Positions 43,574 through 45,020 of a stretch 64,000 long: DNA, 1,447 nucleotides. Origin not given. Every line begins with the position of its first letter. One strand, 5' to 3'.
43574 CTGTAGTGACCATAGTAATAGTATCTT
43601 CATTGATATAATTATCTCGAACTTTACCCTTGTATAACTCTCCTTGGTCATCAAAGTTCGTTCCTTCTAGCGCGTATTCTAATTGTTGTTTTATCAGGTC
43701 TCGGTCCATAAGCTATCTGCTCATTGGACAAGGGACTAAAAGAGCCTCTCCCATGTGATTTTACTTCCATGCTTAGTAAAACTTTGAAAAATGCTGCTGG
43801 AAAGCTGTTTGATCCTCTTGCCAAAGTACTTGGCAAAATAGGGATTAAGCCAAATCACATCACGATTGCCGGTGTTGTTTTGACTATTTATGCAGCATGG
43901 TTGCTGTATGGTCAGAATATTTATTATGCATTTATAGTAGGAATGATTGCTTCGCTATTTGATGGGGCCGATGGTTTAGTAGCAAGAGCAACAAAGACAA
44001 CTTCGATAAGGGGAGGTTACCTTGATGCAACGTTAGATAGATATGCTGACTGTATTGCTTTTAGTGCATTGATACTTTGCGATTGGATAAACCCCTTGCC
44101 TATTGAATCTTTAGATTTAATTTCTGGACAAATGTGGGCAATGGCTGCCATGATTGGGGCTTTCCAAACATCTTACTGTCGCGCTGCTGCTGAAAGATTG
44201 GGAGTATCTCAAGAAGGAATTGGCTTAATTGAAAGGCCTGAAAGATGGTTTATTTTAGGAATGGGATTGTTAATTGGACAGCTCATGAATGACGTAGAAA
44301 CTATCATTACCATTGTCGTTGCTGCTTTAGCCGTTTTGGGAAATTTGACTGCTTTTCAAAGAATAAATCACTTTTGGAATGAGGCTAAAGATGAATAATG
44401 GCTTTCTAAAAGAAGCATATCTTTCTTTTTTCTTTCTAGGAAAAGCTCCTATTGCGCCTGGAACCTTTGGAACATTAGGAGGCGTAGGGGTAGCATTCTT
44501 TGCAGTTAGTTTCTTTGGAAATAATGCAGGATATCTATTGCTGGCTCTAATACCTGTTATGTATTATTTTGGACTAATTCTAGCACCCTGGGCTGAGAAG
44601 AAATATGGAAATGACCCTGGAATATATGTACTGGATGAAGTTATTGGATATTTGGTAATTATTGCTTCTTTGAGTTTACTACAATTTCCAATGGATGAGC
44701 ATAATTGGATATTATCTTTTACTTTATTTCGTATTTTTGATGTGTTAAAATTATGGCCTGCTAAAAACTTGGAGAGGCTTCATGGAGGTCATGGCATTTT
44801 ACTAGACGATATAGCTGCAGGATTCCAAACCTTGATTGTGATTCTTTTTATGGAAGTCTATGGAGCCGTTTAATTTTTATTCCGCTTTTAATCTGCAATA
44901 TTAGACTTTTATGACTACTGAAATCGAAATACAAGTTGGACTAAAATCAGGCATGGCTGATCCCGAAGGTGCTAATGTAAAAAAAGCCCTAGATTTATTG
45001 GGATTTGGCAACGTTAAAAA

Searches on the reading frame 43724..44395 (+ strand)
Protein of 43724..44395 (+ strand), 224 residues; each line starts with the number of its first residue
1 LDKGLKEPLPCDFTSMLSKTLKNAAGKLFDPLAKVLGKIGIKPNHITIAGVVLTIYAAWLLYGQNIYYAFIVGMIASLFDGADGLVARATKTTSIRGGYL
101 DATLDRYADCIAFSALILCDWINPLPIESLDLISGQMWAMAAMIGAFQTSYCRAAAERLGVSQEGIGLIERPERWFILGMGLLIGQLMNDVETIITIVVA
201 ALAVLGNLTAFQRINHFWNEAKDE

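Call 46: search_protein_families(library=ncbifam, proteins=[window:43724-44395:+], max_evalue=0.001)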
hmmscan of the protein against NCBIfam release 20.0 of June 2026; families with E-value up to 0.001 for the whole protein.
window:43724-44395:+ (224 aa): 9 families
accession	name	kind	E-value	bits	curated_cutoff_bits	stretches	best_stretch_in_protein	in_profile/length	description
NF040950.1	archin_ph_syn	equivalog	6.2e-43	146.9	180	1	20-220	3-190/191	archaetidylinositol phosphate synthase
NF045883.1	PIPSynth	equivalog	1.9e-32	112.6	170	1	22-219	4-194/197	phosphatidylinositol phosphate synthase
NF052561.1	PIPSynBT1523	equivalog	1.1e-25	90.7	350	1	21-217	5-220/232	hypothetical protein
NF041135.1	IPPtranDIPPsyn_Thcocales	equivalog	2.8e-17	62.8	580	1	41-211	250-410/419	bifunctional L-myo-inositol-1-phosphate cytidylyltransferase/CDP-L-myo-inositol myo-inositolphosphotransferase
TIGR04217.1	archae_ser_T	exception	5.1e-06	26.4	200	1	43-115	10-77/221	archaetidylserine synthase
NF038087.1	arch_ser_synth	exception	5.2e-05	23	240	1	46-204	10-164/216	archaetidylserine synthase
TIGR00473.1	pssA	equivalog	7.6e-05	22.9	107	1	50-113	4-63/153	CDP-diacylglycerol--serine O-phosphatidyltransferase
NF053678.1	ClpnSynClsA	equivalog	0.00026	21.2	240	1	43-120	6-84/180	cardiolipin synthase ClsA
NF038086.1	anchor_synt_A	exception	0.00071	19.4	200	1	35-120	3-85/222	protein sorting system archaetidylserine synthase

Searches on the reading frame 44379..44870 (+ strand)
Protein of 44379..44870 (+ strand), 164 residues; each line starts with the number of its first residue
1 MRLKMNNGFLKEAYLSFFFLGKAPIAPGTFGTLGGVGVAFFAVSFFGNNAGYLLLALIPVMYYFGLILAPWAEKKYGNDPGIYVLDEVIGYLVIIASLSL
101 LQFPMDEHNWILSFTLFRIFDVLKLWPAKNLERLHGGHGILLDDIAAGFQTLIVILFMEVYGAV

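Call 46: search_protein_families(library=ncbifam, proteins=[window:44379-44870:+], max_evalue=0.001)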
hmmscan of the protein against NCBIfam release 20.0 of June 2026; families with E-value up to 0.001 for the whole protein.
window:44379-44870:+ (164 aa): 1 family
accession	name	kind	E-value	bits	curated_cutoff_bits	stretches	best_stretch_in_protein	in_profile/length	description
NF008288.0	PRK11068.1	equivalog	5.9e-20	71.9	226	1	3-161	9-159/165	phosphatidylglycerophosphatase A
